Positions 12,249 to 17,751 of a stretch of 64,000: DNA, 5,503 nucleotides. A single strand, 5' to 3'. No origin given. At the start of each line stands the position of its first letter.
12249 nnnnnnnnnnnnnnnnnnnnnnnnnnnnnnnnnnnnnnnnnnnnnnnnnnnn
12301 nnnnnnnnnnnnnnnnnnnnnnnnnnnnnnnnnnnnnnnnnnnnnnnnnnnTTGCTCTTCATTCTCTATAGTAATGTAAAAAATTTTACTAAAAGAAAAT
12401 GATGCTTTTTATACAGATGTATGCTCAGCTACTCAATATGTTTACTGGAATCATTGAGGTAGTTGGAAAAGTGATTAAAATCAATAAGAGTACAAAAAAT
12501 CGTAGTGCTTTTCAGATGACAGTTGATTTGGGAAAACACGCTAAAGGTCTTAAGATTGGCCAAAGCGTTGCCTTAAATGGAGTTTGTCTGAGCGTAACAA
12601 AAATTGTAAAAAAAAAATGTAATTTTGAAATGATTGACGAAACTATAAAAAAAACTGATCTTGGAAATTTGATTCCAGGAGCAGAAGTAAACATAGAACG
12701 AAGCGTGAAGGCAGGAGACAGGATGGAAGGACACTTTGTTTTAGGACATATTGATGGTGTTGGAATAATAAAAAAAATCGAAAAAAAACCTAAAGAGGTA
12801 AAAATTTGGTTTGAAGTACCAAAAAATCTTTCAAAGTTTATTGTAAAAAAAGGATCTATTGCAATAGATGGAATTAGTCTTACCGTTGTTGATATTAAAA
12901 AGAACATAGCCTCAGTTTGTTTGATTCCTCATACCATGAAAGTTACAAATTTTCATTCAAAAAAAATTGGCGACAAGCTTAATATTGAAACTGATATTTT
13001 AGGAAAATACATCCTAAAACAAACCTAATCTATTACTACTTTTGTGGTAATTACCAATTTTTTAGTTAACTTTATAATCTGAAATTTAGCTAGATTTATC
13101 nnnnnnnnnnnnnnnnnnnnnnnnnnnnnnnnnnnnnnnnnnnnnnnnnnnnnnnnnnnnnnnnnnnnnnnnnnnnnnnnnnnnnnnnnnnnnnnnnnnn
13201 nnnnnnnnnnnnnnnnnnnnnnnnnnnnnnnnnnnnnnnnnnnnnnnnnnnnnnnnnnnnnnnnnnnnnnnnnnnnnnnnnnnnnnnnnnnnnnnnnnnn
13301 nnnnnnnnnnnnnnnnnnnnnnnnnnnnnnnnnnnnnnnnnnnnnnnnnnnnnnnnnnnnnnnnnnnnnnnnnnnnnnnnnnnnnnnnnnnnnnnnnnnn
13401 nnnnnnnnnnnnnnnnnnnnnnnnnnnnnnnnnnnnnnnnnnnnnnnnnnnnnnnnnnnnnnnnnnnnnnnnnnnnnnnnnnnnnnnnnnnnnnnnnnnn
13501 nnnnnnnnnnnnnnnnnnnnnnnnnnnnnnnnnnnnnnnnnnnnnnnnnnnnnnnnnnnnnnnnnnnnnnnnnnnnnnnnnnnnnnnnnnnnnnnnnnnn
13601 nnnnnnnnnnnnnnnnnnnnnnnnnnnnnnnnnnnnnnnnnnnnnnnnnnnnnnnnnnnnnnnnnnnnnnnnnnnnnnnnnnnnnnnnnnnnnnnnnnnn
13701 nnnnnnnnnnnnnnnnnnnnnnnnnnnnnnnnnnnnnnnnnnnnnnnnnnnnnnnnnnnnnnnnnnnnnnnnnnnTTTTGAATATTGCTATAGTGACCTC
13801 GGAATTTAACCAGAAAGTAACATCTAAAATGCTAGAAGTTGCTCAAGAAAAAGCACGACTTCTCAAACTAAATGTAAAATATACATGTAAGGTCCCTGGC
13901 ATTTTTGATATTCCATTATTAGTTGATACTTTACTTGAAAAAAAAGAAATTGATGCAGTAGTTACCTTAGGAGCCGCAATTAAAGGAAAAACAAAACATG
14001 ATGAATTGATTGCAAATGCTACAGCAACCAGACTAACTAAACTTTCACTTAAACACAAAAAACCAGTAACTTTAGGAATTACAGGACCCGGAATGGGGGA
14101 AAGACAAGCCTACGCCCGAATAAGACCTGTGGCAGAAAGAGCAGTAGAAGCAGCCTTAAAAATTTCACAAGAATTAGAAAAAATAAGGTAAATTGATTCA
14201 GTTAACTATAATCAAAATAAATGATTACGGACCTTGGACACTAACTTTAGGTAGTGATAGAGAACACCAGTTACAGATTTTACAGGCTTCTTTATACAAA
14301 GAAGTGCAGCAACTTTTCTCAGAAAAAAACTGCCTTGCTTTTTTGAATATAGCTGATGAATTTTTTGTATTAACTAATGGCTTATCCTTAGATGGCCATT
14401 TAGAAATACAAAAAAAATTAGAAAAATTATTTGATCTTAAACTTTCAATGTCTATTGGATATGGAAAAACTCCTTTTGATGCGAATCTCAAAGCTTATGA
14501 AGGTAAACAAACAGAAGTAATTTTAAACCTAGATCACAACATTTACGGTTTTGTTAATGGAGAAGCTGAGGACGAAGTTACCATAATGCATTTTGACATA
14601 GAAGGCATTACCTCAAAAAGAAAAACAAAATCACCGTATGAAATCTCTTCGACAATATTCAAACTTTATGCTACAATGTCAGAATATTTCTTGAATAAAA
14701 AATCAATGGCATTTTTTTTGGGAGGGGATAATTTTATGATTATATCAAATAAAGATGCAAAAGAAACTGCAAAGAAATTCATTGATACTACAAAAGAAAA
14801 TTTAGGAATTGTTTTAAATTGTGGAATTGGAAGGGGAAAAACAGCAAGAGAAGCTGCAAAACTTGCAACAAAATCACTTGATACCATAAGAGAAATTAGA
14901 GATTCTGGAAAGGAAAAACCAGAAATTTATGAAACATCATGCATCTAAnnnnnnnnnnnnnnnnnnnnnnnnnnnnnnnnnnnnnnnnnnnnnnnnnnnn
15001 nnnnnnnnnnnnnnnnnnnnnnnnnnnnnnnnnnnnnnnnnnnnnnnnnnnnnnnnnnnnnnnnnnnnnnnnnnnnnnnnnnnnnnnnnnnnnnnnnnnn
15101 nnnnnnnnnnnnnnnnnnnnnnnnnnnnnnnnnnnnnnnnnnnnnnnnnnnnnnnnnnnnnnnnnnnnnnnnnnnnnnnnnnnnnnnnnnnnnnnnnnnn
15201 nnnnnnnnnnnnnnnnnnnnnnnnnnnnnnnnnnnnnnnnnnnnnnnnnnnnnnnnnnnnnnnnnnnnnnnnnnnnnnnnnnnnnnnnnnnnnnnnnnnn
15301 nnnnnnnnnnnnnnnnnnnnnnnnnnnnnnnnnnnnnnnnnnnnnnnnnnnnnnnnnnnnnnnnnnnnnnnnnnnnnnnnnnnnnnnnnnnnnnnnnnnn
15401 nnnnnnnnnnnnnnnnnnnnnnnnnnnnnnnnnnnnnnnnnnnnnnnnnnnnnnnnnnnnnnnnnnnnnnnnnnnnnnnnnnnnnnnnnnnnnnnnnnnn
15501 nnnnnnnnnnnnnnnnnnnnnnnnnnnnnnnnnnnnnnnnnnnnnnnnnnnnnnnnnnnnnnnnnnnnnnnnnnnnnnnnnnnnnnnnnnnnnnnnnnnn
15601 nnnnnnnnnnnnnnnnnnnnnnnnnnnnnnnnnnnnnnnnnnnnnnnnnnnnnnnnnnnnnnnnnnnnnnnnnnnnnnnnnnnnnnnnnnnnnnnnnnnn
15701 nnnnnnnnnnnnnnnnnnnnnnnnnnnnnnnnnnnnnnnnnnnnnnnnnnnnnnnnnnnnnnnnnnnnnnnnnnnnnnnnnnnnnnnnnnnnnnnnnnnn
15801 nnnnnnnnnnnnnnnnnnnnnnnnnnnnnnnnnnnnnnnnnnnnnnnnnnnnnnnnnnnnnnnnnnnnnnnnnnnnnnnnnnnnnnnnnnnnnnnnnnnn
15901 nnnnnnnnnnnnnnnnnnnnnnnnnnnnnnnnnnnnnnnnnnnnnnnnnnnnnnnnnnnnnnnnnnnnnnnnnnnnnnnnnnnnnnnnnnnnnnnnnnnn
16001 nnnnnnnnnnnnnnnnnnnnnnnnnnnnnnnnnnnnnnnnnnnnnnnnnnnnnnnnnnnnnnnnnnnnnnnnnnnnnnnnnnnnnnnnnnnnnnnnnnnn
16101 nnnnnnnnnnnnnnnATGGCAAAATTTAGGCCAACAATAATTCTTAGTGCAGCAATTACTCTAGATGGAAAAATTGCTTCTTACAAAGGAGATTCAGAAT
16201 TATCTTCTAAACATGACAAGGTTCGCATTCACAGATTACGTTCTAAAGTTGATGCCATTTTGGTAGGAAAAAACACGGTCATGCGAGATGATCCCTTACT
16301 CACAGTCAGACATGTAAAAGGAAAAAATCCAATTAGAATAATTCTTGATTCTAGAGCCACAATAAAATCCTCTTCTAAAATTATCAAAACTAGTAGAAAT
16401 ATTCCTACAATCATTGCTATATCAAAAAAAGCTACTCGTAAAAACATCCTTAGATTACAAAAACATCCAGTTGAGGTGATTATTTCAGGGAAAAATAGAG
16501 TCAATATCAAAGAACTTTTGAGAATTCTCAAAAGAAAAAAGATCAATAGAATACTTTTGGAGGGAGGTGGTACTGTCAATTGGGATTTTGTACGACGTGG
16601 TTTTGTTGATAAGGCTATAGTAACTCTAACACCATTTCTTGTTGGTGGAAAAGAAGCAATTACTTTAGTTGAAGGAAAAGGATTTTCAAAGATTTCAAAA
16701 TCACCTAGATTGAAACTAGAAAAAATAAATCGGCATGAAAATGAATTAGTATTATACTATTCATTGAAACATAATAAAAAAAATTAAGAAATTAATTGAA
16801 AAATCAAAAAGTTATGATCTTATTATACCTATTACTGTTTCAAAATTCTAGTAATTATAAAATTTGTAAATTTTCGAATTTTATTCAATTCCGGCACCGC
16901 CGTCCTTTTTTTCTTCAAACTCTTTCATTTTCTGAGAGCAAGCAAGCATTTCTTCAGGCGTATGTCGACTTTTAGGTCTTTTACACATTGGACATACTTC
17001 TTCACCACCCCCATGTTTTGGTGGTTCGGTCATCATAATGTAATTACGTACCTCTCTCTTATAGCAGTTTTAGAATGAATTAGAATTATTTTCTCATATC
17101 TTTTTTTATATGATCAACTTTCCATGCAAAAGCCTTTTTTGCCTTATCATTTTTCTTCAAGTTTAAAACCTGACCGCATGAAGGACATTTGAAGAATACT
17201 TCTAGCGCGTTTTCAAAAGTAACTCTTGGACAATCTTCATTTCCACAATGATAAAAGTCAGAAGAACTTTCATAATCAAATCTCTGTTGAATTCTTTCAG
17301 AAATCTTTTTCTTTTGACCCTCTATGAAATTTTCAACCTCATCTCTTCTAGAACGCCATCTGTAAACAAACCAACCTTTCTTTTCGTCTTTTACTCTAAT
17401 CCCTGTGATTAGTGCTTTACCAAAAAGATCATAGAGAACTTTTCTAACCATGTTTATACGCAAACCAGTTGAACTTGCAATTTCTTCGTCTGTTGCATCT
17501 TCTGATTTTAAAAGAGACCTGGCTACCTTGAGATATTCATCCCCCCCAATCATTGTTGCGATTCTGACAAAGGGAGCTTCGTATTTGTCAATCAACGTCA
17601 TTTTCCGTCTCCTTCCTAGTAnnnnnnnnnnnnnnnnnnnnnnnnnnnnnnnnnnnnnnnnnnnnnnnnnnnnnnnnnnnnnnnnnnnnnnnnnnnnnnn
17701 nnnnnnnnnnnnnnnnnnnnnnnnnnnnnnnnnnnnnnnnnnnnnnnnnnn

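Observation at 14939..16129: ATZ/TRZ-type amidohydrolase translationally coupled inside the archaeal riboflavin operon: candidate for a missing pathway step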

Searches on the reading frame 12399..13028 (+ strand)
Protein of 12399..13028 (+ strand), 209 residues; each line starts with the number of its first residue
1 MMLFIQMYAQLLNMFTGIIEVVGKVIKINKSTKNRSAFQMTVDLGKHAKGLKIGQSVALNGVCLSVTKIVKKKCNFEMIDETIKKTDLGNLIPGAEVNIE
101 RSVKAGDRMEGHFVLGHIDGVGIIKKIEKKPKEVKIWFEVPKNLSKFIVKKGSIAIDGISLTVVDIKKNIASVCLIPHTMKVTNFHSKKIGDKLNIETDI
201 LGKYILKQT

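Call 3: search_protein_families(library=pfam, proteins=[window:12399-13028:+], max_evalue=0.01)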
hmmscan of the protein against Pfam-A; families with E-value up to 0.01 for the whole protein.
window:12399-13028:+ (209 aa): 1 family
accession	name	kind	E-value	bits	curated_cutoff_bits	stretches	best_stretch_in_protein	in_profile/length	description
PF00677.23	Lum_binding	-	2.8e-45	152.7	27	2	116-199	2-86/86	Lumazine binding domain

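Call 4: search_protein_families(library=ncbifam, proteins=[window:12399-13028:+], max_evalue=0.01)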
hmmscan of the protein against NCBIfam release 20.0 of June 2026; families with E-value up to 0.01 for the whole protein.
window:12399-13028:+ (209 aa): 4 families
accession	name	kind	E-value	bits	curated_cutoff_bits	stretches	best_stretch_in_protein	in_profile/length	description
NF006767.1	PRK09289.1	equivalog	5.7e-65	218.2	155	1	14-207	1-190/192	riboflavin synthase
TIGR00187.1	ribE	equivalog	1.5e-61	207.1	156.6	1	14-208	1-194/207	riboflavin synthase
NF009566.0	PRK13020.1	equivalog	2.2e-59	200.1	180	1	14-205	1-190/206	riboflavin synthase subunit alpha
TIGR01618.1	phage_P_loop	hypoth_equivalog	0.0096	15.6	138.75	0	6-49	161-202/220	phage nucleotide-binding protein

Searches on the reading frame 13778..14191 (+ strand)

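Call 3: search_protein_families(library=pfam, proteins=[window:13778-14191:+], max_evalue=0.01)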
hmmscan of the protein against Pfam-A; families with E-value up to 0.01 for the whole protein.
window:13778-14191:+ (137 aa): 1 family
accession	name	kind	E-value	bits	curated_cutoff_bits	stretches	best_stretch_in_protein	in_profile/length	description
PF00885.24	DMRL_synthase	-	6.1e-33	114.1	26.7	1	1-129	2-134/139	6,7-dimethyl-8-ribityllumazine synthase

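Call 4: search_protein_families(library=ncbifam, proteins=[window:13778-14191:+], max_evalue=0.01)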
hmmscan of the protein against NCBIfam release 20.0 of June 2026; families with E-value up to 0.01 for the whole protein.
window:13778-14191:+ (137 aa): 4 families
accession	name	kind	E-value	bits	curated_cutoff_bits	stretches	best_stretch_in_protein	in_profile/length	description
TIGR00114.1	lumazine-synth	equivalog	2.1e-36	125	84.6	1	2-134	2-136/138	6,7-dimethyl-8-ribityllumazine synthase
NF000814.0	PRK00061.2-2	equivalog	1.1e-15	57.7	174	1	2-115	19-133/160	6,7-dimethyl-8-ribityllumazine synthase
TIGR01506.1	ribC_arch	equivalog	5.4e-06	26.4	100.55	1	18-92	14-87/151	riboflavin synthase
NF009084.0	PRK12419.1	equivalog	7.3e-06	25.6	160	1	3-100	16-115/166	6,7-dimethyl-8-ribityllumazine synthase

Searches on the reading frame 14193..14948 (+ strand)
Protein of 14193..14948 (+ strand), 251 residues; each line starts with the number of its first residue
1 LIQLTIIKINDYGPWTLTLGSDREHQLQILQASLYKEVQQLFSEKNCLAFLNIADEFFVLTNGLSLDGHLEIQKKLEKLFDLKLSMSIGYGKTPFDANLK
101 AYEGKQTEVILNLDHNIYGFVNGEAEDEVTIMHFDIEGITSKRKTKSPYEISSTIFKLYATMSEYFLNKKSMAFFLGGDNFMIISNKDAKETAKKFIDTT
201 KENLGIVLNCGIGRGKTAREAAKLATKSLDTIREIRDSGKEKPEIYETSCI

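Call 3: search_protein_families(library=pfam, proteins=[window:14193-14948:+], max_evalue=0.01)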
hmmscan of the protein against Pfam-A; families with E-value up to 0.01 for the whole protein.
window:14193-14948:+ (251 aa): 4 families
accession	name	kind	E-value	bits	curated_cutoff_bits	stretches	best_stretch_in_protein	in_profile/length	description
PF05165.17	GCH_III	-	3.5e-49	167.8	21.3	1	5-236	2-236/246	GTP cyclohydrolase III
PF00211.25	Guanylate_cyc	-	1.2e-05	25.4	21.9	1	124-190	4-69/183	Adenylate and Guanylate cyclase catalytic domain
PF18182.6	mCpol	-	3.4e-05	24.6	26.4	0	136-221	13-96/114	minimal CRISPR polymerase domain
PF24898.2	GGDEF_GdpP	-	0.0081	16.9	30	0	71-96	70-95/126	Cyclic-di-AMP phosphodiesterase GdpP-like, GGDEF domain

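Call 4: search_protein_families(library=ncbifam, proteins=[window:14193-14948:+], max_evalue=0.01)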
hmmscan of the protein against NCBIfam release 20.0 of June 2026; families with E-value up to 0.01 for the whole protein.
window:14193-14948:+ (251 aa): 1 family
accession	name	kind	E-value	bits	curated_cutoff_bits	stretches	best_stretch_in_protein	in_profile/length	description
NF002587.0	PRK02240.1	subfamily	8.9e-49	166.5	306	1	1-237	3-247/257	GTP cyclohydrolase IIa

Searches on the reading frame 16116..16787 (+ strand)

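Call 3: search_protein_families(library=pfam, proteins=[window:16116-16787:+], max_evalue=0.01)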
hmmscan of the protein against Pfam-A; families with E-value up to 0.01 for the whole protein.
window:16116-16787:+ (223 aa): 1 family
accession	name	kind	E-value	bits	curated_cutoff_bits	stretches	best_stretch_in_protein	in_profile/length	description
PF01872.23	RibD_C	-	1.8e-50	172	24.1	1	6-213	1-197/197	RibD C-terminal domain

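Call 4: search_protein_families(library=ncbifam, proteins=[window:16116-16787:+], max_evalue=0.01)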
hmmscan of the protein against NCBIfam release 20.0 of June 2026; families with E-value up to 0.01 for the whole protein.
window:16116-16787:+ (223 aa): 7 families
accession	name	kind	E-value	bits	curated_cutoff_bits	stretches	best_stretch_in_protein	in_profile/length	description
TIGR00227.1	ribD_Cterm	domain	3.7e-61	206.4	150.15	1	5-215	2-214/216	riboflavin-specific deaminase C-terminal domain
TIGR01508.1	rib_reduct_arch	equivalog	2.8e-56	190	186.45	1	7-215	2-208/210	2,5-diamino-6-(ribosylamino)-4(3H)-pyrimidinone 5'-phosphate reductase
TIGR00326.1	eubact_ribD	equivalog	3.1e-36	125.3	156.35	1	5-205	140-334/343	bifunctional diaminohydroxyphosphoribosylaminopyrimidine deaminase/5-amino-6-(5-phosphoribosylamino)uracil reductase RibD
NF008052.0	PRK10786.1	equivalog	3.5e-21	75.3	500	1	6-213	147-362/367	bifunctional diaminohydroxyphosphoribosylaminopyrimidine deaminase/5-amino-6-(5-phosphoribosylamino)uracil reductase RibD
NF010663.0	PRK14059.1-1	equivalog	4.9e-15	55.5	184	1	15-215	37-247/253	pyrimidine reductase family protein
NF010664.0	PRK14059.1-2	equivalog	5.9e-13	49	226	1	15-189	46-230/257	pyrimidine reductase family protein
NF010665.0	PRK14059.1-4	equivalog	1e-07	31.5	274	1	93-180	137-226/260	pyrimidine reductase family protein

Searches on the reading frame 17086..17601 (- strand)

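Call 84: search_protein_families(library=pfam, proteins=[window:17086-17601:-], max_evalue=0.001)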
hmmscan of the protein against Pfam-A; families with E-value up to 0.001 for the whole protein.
window:17086-17601:- (171 aa): 1 family
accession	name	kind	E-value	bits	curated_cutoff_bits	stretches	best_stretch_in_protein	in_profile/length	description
PF02002.24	TFIIE_alpha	-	2.8e-15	56.5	22.9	1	14-112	6-104/105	TFIIE alpha subunit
